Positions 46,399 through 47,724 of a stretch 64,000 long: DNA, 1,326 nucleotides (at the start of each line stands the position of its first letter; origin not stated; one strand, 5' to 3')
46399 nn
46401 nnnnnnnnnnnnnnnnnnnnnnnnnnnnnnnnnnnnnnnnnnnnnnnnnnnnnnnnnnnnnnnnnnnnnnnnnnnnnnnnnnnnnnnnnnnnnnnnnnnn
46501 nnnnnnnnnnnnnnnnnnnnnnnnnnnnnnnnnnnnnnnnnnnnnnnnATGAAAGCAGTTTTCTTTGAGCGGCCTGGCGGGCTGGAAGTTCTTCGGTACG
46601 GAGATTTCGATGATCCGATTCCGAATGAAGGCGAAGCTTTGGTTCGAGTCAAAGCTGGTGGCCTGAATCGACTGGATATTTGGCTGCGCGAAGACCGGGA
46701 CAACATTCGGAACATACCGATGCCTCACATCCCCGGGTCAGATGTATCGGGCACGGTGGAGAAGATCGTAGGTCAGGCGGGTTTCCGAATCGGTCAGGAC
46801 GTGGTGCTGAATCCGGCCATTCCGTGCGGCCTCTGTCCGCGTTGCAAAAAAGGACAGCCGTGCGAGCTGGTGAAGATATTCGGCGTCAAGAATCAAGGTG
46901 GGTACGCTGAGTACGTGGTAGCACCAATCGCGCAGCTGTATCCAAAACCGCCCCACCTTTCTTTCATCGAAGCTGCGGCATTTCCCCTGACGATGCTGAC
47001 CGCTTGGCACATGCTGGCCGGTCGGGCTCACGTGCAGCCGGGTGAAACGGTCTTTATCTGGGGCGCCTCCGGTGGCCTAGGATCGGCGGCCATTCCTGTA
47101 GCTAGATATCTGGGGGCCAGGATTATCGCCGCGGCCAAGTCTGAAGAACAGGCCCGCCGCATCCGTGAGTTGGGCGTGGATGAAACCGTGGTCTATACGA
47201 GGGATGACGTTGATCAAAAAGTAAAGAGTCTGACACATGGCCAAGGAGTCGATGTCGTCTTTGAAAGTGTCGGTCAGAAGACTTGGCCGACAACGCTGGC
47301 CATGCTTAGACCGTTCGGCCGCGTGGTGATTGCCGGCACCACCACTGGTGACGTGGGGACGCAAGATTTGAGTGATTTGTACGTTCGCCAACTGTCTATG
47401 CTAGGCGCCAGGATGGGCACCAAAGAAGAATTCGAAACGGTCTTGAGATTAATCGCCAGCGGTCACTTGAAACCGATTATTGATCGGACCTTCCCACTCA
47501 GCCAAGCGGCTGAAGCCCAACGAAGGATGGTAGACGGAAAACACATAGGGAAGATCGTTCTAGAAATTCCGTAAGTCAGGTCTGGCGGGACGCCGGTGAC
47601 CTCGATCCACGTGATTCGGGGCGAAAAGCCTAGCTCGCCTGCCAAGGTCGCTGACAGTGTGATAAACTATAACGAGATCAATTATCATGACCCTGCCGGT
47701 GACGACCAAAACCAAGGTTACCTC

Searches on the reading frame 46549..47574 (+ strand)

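Call 7: search_protein_families(library=pfam, proteins=[window:46549-47574:+], max_evalue=0.001)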
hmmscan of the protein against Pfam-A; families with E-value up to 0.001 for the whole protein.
window:46549-47574:+ (341 aa): 3 families
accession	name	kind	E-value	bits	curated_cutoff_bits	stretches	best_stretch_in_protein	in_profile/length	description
PF00107.32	ADH_zinc_N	-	1e-30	106.8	31.8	1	176-303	1-128/129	Zinc-binding dehydrogenase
PF13602.12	ADH_zinc_N_2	-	4.5e-27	96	27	1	208-338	1-134/134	Zinc-binding dehydrogenase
PF08240.17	ADH_N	-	6.5e-23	81.4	23.5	1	27-134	2-103/104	Alcohol dehydrogenase GroES-like domain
